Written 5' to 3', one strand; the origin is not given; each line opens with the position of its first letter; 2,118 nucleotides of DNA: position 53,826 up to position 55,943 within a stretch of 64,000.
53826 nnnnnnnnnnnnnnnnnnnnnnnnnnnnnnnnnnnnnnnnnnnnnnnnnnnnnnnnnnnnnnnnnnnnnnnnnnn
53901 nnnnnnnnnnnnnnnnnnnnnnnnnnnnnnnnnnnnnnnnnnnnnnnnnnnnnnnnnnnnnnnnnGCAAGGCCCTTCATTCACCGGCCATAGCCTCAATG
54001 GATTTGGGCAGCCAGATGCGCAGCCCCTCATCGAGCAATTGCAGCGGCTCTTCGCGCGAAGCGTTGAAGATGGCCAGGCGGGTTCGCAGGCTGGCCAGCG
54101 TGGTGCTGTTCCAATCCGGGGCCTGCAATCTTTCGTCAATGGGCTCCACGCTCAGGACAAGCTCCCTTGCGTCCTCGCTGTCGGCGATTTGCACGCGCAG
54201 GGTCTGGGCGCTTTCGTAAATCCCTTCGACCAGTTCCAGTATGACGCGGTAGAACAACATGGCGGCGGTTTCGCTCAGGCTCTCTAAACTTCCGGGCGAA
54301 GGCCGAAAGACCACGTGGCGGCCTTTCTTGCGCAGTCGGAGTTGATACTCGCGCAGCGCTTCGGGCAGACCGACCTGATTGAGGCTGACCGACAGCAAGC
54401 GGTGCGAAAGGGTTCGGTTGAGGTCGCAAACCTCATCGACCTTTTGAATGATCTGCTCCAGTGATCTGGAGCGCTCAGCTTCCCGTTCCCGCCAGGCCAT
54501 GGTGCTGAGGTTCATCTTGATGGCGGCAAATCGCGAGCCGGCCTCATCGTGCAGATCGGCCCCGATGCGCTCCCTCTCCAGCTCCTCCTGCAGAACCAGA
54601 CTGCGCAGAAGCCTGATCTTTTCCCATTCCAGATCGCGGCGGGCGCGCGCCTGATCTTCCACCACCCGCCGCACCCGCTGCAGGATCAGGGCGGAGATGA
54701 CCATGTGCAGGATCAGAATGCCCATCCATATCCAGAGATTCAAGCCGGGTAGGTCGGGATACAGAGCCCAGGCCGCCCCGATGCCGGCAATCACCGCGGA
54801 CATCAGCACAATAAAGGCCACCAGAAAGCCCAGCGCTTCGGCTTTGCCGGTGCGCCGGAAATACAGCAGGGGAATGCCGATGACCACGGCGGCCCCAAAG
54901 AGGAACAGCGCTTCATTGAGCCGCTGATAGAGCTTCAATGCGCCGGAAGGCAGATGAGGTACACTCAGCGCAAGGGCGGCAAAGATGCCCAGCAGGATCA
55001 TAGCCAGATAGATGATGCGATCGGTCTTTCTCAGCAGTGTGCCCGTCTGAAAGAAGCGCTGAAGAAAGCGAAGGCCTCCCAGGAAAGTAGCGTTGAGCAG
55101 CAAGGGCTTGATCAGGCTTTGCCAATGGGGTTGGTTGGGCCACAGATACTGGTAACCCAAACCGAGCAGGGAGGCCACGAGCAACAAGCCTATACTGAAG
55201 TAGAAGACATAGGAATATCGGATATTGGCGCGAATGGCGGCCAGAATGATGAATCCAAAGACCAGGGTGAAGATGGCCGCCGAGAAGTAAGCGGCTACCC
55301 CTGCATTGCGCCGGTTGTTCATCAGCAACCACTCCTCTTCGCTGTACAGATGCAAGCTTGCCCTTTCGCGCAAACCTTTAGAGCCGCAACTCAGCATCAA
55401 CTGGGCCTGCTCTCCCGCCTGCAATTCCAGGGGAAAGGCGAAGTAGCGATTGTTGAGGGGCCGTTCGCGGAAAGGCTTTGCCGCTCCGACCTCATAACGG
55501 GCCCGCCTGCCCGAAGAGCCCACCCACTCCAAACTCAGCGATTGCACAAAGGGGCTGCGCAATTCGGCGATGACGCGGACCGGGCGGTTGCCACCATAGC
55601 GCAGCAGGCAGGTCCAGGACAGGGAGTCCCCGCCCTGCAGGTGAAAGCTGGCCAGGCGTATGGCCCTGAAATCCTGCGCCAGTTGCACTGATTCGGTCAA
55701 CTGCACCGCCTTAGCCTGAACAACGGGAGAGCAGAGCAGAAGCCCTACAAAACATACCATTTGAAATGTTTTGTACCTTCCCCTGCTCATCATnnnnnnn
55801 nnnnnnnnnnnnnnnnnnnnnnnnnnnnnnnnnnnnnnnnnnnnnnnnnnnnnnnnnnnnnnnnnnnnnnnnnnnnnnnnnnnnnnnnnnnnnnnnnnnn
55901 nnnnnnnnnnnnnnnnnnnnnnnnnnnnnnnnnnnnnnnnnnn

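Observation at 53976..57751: Two translationally coupled 7TMR-DISM histidine kinases with complementary defects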

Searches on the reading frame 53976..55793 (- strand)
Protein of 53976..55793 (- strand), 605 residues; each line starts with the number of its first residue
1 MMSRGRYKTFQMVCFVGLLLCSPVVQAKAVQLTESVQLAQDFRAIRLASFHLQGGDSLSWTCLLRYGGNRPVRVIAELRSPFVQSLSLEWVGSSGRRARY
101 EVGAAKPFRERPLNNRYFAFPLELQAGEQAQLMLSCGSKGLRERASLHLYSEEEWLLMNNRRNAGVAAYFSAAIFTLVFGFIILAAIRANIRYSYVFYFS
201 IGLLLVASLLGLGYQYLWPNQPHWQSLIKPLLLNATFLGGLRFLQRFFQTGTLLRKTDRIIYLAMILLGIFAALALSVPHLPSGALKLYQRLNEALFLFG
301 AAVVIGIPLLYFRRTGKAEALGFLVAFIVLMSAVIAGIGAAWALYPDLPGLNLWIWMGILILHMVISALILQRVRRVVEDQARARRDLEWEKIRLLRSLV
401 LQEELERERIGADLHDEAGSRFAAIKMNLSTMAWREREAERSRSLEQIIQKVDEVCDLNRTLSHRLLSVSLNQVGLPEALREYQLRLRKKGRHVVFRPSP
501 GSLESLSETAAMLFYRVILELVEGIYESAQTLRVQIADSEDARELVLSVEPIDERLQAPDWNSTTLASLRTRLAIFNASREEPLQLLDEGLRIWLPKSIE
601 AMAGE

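Call 3: search_protein_families(library=pfam, proteins=[window:53976-55793:-], max_evalue=1)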
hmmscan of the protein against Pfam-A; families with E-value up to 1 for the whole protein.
window:53976-55793:- (605 aa): 3 families
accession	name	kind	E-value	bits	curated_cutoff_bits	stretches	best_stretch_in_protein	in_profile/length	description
PF07695.17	7TMR-DISM_7TM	-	2.5e-15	57.4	29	1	167-371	6-202/205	7TM diverse intracellular signalling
PF07696.17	7TMR-DISMED2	-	5.6e-08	33.3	22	1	37-139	22-125/136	7TMR-DISM extracellular 2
PF07730.19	HisKA_3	-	1.2e-06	29.4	24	1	406-467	1-64/68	Histidine kinase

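Call 4: search_protein_families(library=ncbifam, proteins=[window:53976-55793:-], max_evalue=1)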
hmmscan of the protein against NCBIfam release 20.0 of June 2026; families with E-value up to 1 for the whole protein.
window:53976-55793:- (605 aa): 4 families
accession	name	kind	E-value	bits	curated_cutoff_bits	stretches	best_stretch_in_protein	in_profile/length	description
NF008649.0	PRK11644.1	equivalog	7.2e-10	38.2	408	1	382-550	280-449/499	signal transduction histidine-protein kinase/phosphatase UhpB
NF052443.1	SensHisKinMctS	equivalog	3e-07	29.1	700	1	391-551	234-397/457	two-component system sensor histidine kinase MctS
NF052531.1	Strep_LiaS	equivalog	0.038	13.3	450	1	404-457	130-182/328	envelope stress sensor histidine kinase LiaS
NF047839.1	PspM_Rv2743c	equivalog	0.7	9.8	80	1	311-384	6-75/220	phage shock envelope stress response protein PspM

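Call 6: find_homologous_proteins(query=window:53976-55793:-)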
Query window:53976-55793:- (605 aa): 19 proteins with E <= 0.001 among 8000 candidates.
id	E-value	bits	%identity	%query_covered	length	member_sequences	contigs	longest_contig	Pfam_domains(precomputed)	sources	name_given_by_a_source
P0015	0.0e+0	1321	100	100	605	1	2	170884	PF07696.18,PF07730.20,PF07695.18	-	-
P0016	7.2e-192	657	55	96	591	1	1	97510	PF07696.18,PF07730.20,PF07695.18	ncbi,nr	ncbi:MAG: hypothetical protein GC205_05515 [Bacteroidetes bacterium]|nr:hypothetical protein [Bacter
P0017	3.2e-191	655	54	98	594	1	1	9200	PF07696.18,PF07730.20,PF07695.18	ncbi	-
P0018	3.3e-191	655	56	91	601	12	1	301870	PF07696.18,PF07730.20,PF07695.18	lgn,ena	-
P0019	2.1e-189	649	56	93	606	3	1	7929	PF07696.18,PF07730.20,PF07695.18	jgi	jgi:signal transduction histidine kinase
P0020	1.9e-188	646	57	91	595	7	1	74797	PF07696.18,PF07730.20,PF07695.18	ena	-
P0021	2.9e-187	642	54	96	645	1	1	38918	PF07696.18,PF07730.20,PF07695.18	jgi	jgi:signal transduction histidine kinase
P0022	1.5e-180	620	54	95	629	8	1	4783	PF07696.18,PF07730.20,PF07695.18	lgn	-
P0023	9.2e-138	478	48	83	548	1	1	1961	PF07730.20,PF07695.18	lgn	-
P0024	3.8e-136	473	43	95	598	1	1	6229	PF07696.18,PF07730.20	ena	-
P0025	6.4e-134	466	61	62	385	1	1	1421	PF07730.20,PF07695.18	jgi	jgi:signal transduction histidine kinase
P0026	2.0e-121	424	39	93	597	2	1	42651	PF07696.18,PF07730.20,PF07695.18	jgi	jgi:signal transduction histidine kinase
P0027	3.8e-103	364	50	63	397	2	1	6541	PF07730.20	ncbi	ncbi:MAG: signal transduction histidine kinase, partial [Limisphaerales bacterium]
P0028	1.2e-80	290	49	47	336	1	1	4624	PF07696.18,PF07695.18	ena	-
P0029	2.0e-11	61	27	43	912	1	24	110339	PF08447.19,PF13426.14,PF13188.14,PF12860.14,PF07696.18,PF07695.18,PF08448.17,PF02518.32,PF00512.32,PF00989.32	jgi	jgi:PAS domain S-box-containing protein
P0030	8.1e-10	56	30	29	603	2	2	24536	PF17874.8,PF00515.35,PF13424.13,PF07730.20,PF02518.32,PF13181.13,PF07719.24,PF13374.13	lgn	-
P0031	3.6e-5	41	27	26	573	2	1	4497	PF07730.20,PF02518.32,PF04392.19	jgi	-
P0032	1.9e-4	38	28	26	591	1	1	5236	PF13185.13,PF07730.20,PF02518.32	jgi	jgi:signal transduction histidine kinase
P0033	5.6e-4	37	21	75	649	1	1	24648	PF07696.18,PF07695.18,PF02518.32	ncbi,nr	ncbi:MAG: hypothetical protein M9887_11635 [Chitinophagales bacterium]|nr:hypothetical protein [Chit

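Call 8: find_encoding_contigs(protein=P0016, flank=6000, max_places=2)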
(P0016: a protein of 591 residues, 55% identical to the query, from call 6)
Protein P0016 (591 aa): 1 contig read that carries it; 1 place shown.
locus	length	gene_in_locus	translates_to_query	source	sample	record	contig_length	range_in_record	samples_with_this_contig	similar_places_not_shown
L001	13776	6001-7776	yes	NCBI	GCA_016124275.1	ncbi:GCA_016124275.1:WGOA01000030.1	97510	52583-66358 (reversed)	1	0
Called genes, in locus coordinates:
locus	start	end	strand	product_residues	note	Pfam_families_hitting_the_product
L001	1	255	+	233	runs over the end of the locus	PF02472:ExbD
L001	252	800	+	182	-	PF02472:ExbD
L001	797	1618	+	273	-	PF28545:1TM_TonB_rel, PF03544:TonB_C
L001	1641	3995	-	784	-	PF13620:CarboxypepD_reg, PF13715:CarbopepD_reg_2, PF07715:Plug, PF00593:TonB_dep_Rec_b-barrel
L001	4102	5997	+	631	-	PF07696:7TMR-DISMED2, PF07695:7TMR-DISM_7TM (weak), PF02518:HATPase_c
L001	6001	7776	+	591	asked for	PF07696:7TMR-DISMED2, PF07695:7TMR-DISM_7TM, PF07730:HisKA_3 (weak)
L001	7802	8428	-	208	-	PF00072:Response_reg, PF00196:GerE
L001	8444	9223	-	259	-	-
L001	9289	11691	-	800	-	PF13620:CarboxypepD_reg (faint), PF13715:CarbopepD_reg_2, PF07715:Plug, PF00593:TonB_dep_Rec_b-barrel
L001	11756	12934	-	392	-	PF16983:MFS_MOT1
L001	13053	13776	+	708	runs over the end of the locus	PF16655:PhoD_N, PF09423:PhoD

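Call 9: find_encoding_contigs(protein=P0018, flank=6000, max_places=2)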
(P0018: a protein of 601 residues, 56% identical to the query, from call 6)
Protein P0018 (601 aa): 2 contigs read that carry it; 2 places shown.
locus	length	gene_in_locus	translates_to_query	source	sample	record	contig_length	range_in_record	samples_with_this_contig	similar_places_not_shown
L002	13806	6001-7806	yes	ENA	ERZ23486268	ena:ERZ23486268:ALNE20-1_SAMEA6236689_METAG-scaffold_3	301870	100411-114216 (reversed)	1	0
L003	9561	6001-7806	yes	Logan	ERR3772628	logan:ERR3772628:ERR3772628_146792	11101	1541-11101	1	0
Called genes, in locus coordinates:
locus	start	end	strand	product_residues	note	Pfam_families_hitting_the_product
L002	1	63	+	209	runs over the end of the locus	PF02472:ExbD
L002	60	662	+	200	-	PF02472:ExbD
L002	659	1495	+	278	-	PF28545:1TM_TonB_rel, PF03544:TonB_C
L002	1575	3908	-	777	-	PF13620:CarboxypepD_reg, PF13715:CarbopepD_reg_2, PF07715:Plug, PF00593:TonB_dep_Rec_b-barrel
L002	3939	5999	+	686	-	PF07696:7TMR-DISMED2, PF07695:7TMR-DISM_7TM (weak), PF02518:HATPase_c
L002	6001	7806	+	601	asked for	PF07696:7TMR-DISMED2, PF07695:7TMR-DISM_7TM, PF07730:HisKA_3 (weak)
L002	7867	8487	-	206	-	PF00072:Response_reg, PF00196:GerE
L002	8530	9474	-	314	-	PF14371:DUF4412 (weak)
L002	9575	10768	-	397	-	PF16983:MFS_MOT1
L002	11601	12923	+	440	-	PF09423:PhoD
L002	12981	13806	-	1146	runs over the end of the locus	PF17757:UvrB_inter, PF02559:CarD_TRCF_RID, PF00270:DEAD, PF04851:ResIII (weak), PF00271:Helicase_C, PF03461:TRCF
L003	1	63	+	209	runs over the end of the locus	PF02472:ExbD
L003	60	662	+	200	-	PF02472:ExbD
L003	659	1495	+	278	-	PF28545:1TM_TonB_rel, PF03544:TonB_C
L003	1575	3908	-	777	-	PF13620:CarboxypepD_reg, PF13715:CarbopepD_reg_2, PF07715:Plug, PF00593:TonB_dep_Rec_b-barrel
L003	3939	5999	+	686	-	PF07696:7TMR-DISMED2, PF07695:7TMR-DISM_7TM (weak), PF02518:HATPase_c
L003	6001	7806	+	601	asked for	PF07696:7TMR-DISMED2, PF07695:7TMR-DISM_7TM, PF07730:HisKA_3 (weak)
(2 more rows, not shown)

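Call 10: find_encoding_contigs(protein=P0017, flank=6000, max_places=2)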
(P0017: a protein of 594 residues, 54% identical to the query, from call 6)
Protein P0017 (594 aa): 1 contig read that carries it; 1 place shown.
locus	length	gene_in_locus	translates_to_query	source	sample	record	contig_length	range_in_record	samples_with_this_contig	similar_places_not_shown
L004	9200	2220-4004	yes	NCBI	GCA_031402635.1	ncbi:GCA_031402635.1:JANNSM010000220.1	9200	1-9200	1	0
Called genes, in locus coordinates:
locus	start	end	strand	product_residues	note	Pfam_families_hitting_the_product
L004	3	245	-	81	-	?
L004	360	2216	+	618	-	PF07696:7TMR-DISMED2, PF02518:HATPase_c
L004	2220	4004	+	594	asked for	PF07696:7TMR-DISMED2, PF07695:7TMR-DISM_7TM, PF07730:HisKA_3 (weak)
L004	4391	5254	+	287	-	PF14022:DUF4238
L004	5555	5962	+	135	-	PF03852:Vsr, PF04480:DUF559 (faint)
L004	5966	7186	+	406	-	PF00145:DNA_methylase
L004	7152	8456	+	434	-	PF15515:MvaI_BcnI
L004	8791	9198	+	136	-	?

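Call 11: find_encoding_contigs(protein=P0026, flank=6000, max_places=2)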
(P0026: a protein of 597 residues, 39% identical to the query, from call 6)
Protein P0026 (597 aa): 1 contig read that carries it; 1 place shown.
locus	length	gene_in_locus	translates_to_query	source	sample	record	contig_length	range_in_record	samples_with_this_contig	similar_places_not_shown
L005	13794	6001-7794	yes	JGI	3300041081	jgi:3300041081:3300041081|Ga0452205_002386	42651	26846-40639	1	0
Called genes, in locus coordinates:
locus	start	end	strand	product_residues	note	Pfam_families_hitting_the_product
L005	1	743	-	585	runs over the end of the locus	PF13231:PMT_2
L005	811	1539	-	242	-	PF00970:FAD_binding_6, PF00175:NAD_binding_1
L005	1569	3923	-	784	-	PF13620:CarboxypepD_reg, PF13715:CarbopepD_reg_2, PF07715:Plug, PF00593:TonB_dep_Rec_b-barrel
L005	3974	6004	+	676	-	PF07696:7TMR-DISMED2, PF07695:7TMR-DISM_7TM, PF02518:HATPase_c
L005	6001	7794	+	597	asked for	PF07696:7TMR-DISMED2 (faint), PF07695:7TMR-DISM_7TM, PF07730:HisKA_3 (weak)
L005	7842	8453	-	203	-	PF00072:Response_reg, PF00196:GerE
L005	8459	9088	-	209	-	-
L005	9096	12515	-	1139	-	PF17757:UvrB_inter, PF02559:CarD_TRCF_RID, PF00270:DEAD, PF04851:ResIII, PF00271:Helicase_C, PF03461:TRCF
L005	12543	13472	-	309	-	PF19420:DDAH_eukar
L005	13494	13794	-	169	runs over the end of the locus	PF03364:Polyketide_cyc (weak)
